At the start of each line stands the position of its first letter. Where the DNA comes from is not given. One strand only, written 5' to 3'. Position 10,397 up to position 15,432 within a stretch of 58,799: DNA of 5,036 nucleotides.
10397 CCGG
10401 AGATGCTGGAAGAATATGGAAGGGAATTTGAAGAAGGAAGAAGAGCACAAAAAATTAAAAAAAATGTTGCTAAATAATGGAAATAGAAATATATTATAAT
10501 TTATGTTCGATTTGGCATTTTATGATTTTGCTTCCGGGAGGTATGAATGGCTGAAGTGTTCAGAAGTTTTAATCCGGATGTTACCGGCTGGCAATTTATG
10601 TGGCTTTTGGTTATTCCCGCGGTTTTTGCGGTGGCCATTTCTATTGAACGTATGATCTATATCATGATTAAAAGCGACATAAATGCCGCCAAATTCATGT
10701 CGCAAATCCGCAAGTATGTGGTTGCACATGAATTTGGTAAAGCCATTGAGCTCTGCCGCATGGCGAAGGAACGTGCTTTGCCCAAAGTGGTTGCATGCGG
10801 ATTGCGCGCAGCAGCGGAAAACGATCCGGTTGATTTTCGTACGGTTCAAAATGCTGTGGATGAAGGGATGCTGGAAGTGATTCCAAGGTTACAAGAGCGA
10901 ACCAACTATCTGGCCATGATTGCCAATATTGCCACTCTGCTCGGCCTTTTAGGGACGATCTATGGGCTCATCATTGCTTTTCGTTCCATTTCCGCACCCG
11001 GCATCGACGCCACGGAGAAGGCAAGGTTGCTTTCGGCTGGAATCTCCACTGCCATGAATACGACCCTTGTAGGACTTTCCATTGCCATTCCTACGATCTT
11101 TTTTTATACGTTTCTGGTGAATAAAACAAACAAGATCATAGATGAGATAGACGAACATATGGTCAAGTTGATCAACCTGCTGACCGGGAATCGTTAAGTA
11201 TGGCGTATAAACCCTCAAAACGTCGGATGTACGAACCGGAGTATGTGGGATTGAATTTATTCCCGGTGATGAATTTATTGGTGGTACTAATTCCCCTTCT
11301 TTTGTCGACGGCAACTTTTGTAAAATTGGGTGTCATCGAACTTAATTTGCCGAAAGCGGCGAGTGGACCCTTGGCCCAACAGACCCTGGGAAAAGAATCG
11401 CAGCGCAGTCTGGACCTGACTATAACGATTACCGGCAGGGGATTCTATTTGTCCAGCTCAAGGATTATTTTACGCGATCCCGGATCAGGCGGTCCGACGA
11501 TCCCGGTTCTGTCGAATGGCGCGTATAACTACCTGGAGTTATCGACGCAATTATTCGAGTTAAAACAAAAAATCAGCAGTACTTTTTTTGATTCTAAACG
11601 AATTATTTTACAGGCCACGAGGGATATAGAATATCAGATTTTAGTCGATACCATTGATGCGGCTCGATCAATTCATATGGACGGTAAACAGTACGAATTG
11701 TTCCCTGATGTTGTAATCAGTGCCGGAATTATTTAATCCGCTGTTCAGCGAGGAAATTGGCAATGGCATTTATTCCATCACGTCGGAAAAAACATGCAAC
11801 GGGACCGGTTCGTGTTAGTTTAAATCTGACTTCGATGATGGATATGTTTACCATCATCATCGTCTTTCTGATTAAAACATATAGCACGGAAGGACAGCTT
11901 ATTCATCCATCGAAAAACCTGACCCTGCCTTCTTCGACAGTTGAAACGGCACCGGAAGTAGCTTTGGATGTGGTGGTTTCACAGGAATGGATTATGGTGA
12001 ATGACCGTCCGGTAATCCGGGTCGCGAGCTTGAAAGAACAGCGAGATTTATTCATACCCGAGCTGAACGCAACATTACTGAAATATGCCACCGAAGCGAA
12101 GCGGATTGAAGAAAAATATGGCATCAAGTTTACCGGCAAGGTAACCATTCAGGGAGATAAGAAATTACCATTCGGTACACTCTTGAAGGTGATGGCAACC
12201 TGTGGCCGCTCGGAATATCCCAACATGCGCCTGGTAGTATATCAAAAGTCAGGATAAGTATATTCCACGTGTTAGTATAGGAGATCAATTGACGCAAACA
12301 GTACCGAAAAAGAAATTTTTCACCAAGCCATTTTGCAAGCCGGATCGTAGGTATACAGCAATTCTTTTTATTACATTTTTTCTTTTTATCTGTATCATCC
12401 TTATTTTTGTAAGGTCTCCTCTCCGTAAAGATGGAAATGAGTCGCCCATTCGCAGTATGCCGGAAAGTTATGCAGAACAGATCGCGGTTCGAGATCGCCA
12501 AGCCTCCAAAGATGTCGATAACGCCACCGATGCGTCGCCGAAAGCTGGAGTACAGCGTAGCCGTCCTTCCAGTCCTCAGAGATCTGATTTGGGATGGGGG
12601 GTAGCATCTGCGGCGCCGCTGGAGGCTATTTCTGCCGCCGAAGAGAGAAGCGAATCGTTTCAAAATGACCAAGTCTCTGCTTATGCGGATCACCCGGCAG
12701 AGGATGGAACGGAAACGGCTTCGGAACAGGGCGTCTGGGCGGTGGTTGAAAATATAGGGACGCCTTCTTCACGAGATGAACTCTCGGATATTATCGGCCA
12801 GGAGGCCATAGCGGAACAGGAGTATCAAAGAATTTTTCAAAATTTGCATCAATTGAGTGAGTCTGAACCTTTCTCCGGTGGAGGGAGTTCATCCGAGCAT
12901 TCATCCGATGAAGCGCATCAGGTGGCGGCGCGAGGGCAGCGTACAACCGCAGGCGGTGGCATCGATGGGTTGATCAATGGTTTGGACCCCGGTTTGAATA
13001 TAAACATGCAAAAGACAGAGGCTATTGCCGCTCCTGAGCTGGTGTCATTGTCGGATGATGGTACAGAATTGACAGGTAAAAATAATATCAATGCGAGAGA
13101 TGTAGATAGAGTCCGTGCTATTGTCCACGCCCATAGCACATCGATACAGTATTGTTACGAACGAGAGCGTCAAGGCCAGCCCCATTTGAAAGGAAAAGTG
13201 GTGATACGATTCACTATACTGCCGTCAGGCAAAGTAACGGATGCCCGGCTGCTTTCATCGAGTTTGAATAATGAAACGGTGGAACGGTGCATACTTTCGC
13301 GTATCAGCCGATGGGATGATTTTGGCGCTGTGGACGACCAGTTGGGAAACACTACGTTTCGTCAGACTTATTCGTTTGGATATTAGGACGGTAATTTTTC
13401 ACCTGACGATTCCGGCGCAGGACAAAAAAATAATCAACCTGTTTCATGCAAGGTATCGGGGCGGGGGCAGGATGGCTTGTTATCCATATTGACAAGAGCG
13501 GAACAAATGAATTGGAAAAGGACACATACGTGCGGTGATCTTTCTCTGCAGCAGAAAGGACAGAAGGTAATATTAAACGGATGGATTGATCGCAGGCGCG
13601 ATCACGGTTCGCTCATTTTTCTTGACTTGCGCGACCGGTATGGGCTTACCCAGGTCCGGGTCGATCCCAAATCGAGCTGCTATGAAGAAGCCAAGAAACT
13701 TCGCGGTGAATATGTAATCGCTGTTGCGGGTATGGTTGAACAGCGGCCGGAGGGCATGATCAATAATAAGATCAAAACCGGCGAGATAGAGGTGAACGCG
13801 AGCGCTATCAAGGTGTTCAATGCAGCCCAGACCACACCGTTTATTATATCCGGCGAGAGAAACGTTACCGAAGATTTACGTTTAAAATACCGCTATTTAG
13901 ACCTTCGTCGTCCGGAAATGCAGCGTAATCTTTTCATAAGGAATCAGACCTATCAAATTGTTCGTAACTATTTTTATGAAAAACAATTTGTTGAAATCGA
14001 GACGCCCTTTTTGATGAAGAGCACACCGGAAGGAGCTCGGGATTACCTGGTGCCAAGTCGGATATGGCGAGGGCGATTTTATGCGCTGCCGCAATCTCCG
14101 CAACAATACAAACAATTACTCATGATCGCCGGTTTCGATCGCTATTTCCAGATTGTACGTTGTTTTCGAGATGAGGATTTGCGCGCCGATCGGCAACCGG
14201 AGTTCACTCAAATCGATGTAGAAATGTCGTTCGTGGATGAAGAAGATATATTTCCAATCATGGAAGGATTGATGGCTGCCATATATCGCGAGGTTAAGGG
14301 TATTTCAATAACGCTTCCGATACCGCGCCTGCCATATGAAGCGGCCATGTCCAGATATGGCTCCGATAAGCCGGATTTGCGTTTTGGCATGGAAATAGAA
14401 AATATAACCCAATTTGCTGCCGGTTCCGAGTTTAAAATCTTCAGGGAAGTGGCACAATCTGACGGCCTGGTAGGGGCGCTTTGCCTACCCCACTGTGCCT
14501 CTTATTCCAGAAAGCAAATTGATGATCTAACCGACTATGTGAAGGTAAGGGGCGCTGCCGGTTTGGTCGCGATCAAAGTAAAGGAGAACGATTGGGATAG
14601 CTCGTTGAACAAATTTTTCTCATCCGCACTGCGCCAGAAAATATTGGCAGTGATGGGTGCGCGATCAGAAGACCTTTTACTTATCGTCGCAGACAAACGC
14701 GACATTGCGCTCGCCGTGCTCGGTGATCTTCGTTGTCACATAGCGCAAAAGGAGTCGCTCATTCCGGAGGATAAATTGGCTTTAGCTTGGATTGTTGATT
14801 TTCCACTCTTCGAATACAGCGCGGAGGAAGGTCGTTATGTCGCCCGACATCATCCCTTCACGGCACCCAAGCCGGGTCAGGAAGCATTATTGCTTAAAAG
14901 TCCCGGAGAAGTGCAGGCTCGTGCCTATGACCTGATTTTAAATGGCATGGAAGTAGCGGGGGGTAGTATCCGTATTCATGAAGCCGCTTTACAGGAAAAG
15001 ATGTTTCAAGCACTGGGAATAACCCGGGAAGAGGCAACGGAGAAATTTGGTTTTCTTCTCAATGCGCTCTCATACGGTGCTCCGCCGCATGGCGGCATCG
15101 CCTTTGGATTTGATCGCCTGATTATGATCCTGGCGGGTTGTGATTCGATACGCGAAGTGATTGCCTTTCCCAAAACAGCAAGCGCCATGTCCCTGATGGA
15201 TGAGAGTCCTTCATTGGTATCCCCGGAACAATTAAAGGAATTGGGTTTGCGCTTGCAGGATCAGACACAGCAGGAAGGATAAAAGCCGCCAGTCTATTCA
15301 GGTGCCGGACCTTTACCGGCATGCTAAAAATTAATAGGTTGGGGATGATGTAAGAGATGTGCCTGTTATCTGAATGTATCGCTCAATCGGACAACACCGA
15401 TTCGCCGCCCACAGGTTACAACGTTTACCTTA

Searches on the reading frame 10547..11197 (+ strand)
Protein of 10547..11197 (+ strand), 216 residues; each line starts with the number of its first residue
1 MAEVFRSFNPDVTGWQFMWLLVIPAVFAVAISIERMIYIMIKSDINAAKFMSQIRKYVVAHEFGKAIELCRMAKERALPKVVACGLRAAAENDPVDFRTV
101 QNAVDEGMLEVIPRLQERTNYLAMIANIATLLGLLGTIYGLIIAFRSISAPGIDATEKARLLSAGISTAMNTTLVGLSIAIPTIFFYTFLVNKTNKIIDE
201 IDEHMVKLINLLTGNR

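Call 11: search_protein_families(library=pfam, proteins=[window:10547-11197:+])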
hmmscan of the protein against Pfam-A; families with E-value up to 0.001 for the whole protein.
window:10547-11197:+ (216 aa): 1 family
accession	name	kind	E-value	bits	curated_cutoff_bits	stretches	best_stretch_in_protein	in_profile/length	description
PF01618.21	MotA_ExbB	-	2.3e-25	89.2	22.9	1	80-202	8-126/127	MotA/TolQ/ExbB proton channel family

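Call 43: find_homologous_proteins(query=window:10547-11194:+, max_evalue=1e-30)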
Query window:10547-11194:+ (216 aa): 2013 proteins with E <= 1e-30 among 3655 candidates; the best 120 are listed.
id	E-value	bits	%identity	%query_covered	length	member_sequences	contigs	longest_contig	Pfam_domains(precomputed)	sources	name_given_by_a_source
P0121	6.0e-134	462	100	100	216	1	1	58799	PF01618.22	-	-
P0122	6.3e-120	416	89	100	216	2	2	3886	PF01618.22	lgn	-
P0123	2.8e-103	362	75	100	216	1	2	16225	PF01618.22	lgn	-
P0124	4.0e-103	362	75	100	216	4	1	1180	PF01618.22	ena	-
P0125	8.4e-103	361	73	100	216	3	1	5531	PF01618.22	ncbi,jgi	-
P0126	6.0e-102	358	74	100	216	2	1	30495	PF01618.22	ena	-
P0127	6.1e-102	358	73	100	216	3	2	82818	PF01618.22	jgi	jgi:biopolymer transport protein ExbB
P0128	3.7e-101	355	74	100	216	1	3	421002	PF01618.22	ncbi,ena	-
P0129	1.3e-100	353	75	100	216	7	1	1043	PF01618.22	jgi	jgi:biopolymer transport protein ExbB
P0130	1.5e-99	350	73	100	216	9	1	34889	PF01618.22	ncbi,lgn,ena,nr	ncbi:MAG: MotA/TolQ/ExbB proton channel family protein [Actinobacteria bacterium]|nr:MotA/TolQ/ExbB 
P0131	2.1e-99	350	75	100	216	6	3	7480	PF01618.22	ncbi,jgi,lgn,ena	-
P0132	4.0e-99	349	76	100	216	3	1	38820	PF01618.22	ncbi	-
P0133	8.0e-99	348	76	100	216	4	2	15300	PF01618.22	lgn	-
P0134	8.2e-99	348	71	100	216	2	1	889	PF01618.22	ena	-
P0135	1.6e-98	347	76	100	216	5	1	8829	PF01618.22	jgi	-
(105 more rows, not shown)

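Call 44: find_encoding_contigs(protein=P0122, flank=10000, max_places=4)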
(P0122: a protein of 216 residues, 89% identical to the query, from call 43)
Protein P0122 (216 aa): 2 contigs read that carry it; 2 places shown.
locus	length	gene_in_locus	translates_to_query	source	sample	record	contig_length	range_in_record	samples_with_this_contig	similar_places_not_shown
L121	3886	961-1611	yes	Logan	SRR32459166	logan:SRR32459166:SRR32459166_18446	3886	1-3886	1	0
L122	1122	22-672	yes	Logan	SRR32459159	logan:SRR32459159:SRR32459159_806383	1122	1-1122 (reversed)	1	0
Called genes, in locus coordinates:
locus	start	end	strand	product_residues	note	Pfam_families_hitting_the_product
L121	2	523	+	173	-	?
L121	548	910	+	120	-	-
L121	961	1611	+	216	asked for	PF01618:MotA_ExbB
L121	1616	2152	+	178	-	PF02472:ExbD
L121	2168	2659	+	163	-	PF02472:ExbD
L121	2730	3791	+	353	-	-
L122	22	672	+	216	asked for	PF01618:MotA_ExbB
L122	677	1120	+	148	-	?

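Call 45: find_encoding_contigs(protein=P0123, flank=10000, max_places=3)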
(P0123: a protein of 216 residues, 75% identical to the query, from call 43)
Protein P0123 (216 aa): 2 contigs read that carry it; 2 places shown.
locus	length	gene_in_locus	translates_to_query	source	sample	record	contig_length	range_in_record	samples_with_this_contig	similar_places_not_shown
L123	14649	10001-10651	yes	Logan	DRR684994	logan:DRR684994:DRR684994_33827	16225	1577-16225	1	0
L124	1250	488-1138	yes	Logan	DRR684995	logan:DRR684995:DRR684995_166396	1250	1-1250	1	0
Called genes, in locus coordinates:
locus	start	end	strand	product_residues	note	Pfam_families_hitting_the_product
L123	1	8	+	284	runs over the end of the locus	PF00231:ATP-synt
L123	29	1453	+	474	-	PF02874:ATP-synt_ab_N, PF00006:ATP-synt_ab, PF22919:ATP-synt_VA_C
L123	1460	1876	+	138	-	PF02823:ATP-synt_DE_N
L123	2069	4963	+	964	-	PF13432:TPR_16 (faint), PF07719:TPR_2 (faint), PF13174:TPR_6 (faint), PF12895:ANAPC3 (faint)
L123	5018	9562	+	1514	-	PF13525:YfiO (faint), PF14559:TPR_19 (faint), PF00515:TPR_1 (faint), PF07719:TPR_2 (faint), PF13174:TPR_6 (faint), PF13181:TPR_8 (faint), PF13424:TPR_12 (faint), PF13428:TPR_14 (faint), +2 more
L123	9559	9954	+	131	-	-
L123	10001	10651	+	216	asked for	PF01618:MotA_ExbB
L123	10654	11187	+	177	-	PF02472:ExbD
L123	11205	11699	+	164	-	PF02472:ExbD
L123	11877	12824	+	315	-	-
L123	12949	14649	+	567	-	?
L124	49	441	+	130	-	-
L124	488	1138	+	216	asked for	PF01618:MotA_ExbB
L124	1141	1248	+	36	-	?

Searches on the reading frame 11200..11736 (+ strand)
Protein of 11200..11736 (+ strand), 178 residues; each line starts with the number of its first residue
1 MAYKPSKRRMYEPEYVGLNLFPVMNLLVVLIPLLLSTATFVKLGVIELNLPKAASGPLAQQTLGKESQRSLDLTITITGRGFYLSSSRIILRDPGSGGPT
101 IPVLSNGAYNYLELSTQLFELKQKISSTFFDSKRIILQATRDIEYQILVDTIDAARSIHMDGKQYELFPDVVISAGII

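Call 11: search_protein_families(library=pfam, proteins=[window:11200-11736:+])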
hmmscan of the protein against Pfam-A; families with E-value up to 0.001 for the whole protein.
window:11200-11736:+ (178 aa): 1 family
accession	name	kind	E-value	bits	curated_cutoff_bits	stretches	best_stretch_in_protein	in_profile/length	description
PF02472.21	ExbD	-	2.9e-10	40.8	25.4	1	16-156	6-114/128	Biopolymer transport protein ExbD/TolR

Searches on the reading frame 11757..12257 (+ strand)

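Call 74: search_protein_families(library=pfam, proteins=[window:11757-12257:+], max_evalue=0.01)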
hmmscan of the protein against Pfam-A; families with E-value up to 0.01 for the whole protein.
window:11757-12257:+ (166 aa): 1 family
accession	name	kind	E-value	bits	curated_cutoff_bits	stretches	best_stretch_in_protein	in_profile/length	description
PF02472.21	ExbD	-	1e-12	48.6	25.4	1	20-162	6-126/128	Biopolymer transport protein ExbD/TolR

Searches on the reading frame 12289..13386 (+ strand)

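Call 74: search_protein_families(library=pfam, proteins=[window:12289-13386:+], max_evalue=0.01)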
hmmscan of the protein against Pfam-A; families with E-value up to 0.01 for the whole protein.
window:12289-13386:+ (365 aa): 1 family
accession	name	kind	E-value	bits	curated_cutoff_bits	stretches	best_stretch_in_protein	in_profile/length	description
PF03544.19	TonB_C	-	0.00033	21.5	24.6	1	300-350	14-63/79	Gram-negative bacterial TonB protein C-terminal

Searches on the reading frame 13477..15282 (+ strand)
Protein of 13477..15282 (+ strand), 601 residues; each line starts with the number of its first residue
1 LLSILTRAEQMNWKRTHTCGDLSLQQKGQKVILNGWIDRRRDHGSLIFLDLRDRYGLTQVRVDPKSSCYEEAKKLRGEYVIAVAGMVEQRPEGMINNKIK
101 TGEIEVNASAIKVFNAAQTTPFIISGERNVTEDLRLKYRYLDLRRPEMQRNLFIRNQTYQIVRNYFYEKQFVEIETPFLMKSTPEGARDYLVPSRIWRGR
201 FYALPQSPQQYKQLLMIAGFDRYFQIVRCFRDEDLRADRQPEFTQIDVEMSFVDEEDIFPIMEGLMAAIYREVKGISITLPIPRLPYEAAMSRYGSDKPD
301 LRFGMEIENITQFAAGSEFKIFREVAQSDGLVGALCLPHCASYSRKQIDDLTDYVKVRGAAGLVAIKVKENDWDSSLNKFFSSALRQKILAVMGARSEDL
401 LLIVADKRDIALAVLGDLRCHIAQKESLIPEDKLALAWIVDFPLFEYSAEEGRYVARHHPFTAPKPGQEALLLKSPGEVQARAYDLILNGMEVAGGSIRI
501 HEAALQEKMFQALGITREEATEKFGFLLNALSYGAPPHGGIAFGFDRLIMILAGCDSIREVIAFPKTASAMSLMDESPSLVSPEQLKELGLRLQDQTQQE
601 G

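Call 74: search_protein_families(library=pfam, proteins=[window:13477-15282:+], max_evalue=0.01)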
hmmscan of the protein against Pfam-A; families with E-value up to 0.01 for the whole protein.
window:13477-15282:+ (601 aa): 4 families
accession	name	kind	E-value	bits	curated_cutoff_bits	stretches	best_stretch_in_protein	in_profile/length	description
PF00152.25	tRNA-synt_2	-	2.7e-122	408.1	25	1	132-567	2-307/308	tRNA synthetases class II (D, K and N)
PF02938.19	GAD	-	3e-19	69.5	23.4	1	322-413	1-93/95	GAD domain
PF01336.31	tRNA_anti-codon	-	1.1e-13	51.4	27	1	31-113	1-74/75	OB-fold nucleic acid binding domain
PF01409.25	tRNA-synt_2d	-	7.4e-05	22.8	19.8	0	222-277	104-157/246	tRNA synthetases class II core domain (F)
